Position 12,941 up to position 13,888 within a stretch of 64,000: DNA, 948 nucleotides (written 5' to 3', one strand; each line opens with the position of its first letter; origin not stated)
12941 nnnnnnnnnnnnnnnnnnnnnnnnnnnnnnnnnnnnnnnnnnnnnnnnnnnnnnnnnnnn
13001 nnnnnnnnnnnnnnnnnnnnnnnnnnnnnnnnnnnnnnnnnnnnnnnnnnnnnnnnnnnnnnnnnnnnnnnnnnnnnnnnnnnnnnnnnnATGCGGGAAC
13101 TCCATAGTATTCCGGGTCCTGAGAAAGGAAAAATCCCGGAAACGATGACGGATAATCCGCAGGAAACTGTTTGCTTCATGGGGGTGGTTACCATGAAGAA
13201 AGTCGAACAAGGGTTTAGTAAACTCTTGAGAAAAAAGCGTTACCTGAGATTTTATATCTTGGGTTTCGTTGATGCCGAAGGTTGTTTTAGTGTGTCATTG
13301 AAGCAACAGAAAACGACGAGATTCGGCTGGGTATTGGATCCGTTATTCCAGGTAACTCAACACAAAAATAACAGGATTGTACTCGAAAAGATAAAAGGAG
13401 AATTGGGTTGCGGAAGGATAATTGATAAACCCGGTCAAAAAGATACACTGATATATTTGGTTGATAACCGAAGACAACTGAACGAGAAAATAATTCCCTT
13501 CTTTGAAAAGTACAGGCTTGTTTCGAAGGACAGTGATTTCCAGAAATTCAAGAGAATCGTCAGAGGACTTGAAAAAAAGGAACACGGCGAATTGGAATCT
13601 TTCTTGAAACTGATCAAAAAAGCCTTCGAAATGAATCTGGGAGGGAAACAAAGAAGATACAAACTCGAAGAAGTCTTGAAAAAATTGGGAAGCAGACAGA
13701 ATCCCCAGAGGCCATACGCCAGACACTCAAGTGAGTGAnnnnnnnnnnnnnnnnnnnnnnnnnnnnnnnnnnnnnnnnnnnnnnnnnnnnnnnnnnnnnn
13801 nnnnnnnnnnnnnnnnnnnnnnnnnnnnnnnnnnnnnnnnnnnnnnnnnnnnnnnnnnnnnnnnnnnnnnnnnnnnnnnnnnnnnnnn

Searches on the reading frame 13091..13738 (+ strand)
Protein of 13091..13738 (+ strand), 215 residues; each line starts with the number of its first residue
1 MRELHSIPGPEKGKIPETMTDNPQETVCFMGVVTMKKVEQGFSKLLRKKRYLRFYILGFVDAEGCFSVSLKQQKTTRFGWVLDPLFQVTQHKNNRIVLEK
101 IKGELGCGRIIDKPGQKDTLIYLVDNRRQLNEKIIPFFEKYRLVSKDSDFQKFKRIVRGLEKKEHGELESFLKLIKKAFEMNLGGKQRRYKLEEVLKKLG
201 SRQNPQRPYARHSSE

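Call 11: search_protein_families(library=pfam, proteins=[window:13091-13738:+])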
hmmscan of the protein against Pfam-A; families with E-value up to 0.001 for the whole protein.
window:13091-13738:+ (215 aa): 1 family
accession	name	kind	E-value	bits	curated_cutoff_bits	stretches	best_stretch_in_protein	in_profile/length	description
PF00961.24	LAGLIDADG_1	-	1.5e-22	80.8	23.1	1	56-157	1-102/102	LAGLIDADG endonuclease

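Call 13: find_encoding_contigs(protein=window:13091-13738:+, flank=10000, max_places=6)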
Protein window:13091-13738:+ (215 aa): 1 contig read that carries it; 1 place shown.
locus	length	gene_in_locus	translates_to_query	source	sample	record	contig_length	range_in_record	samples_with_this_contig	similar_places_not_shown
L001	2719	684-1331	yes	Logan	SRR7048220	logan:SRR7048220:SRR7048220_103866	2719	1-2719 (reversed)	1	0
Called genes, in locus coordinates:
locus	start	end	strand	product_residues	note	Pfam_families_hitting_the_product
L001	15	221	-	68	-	-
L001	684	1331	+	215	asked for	PF00961:LAGLIDADG_1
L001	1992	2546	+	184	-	PF14527:LAGLIDADG_WhiA (weak), PF14528:LAGLIDADG_3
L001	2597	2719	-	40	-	?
